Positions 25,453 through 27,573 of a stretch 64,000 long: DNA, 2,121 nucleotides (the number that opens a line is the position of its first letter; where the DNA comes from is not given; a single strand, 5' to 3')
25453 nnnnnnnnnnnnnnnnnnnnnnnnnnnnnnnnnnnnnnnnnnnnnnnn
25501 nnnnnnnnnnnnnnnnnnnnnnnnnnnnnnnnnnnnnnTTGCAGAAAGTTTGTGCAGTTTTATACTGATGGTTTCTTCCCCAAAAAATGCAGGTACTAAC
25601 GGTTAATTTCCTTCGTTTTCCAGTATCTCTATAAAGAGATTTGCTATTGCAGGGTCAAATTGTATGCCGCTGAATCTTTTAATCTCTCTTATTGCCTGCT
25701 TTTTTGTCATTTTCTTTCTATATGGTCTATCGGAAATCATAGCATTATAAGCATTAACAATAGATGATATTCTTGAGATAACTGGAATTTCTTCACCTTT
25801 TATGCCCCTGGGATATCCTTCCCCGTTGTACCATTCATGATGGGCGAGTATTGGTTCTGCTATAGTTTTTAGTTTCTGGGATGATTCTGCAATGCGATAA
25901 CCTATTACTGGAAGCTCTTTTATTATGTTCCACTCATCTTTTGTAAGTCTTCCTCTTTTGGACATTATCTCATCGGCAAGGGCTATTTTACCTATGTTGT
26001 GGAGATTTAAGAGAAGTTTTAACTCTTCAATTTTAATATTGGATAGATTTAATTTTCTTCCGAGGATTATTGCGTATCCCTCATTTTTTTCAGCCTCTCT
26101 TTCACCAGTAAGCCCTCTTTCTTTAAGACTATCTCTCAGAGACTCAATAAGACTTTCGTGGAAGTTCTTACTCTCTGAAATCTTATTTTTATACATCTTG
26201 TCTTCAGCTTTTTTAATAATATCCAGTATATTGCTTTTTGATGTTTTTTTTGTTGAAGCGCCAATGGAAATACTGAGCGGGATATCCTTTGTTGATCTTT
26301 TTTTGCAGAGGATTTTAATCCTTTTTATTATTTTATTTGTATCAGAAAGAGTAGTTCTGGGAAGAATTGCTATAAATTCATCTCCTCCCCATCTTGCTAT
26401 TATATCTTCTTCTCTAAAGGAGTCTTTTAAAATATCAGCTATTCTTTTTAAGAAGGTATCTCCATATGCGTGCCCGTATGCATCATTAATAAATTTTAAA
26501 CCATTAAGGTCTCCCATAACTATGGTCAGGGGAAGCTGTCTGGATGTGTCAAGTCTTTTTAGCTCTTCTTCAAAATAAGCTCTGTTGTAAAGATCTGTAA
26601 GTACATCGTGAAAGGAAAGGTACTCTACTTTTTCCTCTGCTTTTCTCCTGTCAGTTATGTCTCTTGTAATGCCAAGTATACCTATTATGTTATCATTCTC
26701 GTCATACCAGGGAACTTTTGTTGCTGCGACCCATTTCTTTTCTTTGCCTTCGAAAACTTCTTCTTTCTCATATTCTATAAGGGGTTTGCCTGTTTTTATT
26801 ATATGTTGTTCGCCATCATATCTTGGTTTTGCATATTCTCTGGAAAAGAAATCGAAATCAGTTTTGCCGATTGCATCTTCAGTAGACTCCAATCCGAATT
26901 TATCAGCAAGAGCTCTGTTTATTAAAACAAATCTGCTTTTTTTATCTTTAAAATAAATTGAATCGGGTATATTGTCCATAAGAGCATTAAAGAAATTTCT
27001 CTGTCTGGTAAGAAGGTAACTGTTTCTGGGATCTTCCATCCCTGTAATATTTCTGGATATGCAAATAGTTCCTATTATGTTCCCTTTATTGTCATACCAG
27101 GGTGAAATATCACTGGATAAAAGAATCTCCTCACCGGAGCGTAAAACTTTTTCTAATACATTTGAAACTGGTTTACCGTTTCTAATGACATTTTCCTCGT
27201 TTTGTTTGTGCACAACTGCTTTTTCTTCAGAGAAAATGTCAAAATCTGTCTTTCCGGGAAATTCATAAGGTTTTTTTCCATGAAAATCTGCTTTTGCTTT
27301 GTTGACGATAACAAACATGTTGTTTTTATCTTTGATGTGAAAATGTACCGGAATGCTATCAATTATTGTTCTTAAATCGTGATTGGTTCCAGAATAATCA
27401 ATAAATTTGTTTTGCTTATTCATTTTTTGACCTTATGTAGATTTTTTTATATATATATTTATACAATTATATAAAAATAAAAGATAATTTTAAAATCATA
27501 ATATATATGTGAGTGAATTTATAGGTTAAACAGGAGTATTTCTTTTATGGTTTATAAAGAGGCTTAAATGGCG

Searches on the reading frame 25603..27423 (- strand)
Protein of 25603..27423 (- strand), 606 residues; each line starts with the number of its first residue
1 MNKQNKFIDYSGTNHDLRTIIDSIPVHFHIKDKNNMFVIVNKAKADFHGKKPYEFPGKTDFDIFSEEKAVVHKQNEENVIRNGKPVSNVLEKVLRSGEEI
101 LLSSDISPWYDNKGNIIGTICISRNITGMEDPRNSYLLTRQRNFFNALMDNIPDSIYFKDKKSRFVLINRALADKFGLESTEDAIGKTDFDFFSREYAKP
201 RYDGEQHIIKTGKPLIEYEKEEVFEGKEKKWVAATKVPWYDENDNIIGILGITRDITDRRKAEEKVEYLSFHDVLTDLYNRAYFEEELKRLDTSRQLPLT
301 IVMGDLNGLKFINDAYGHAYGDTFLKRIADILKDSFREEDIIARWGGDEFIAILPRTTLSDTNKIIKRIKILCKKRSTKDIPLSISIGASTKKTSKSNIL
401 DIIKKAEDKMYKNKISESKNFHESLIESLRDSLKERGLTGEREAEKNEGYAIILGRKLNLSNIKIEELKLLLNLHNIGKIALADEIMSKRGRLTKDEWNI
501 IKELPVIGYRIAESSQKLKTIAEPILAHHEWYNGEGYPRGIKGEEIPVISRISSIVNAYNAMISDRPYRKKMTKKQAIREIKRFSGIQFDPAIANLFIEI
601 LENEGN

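Call 80: search_protein_families(library=pfam, proteins=[window:25603-27423:-], max_evalue=0.00001)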
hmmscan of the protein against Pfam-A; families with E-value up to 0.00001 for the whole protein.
window:25603-27423:- (606 aa): 7 families
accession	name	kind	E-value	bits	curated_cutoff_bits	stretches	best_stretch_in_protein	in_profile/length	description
PF00990.26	GGDEF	-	8.1e-37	126.9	23.8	1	271-416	2-157/161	Diguanylate cyclase, GGDEF domain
PF13487.12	HD_5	-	8.7e-32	110.6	27.2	1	444-593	18-170/170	HD domain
PF08448.16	PAS_4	-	6.8e-28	97.5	23.1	2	150-260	2-109/110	PAS fold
PF13426.13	PAS_9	-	1.6e-19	70.5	27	2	153-258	1-103/103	PAS domain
PF00989.32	PAS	-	9.3e-18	64.7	22.6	2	144-256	2-113/113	PAS fold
PF01966.28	HD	-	4.5e-06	27.4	22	0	451-561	12-115/116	HD domain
PF13188.13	PAS_8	-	4.7e-06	26.8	21.8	0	143-197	1-54/65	PAS domain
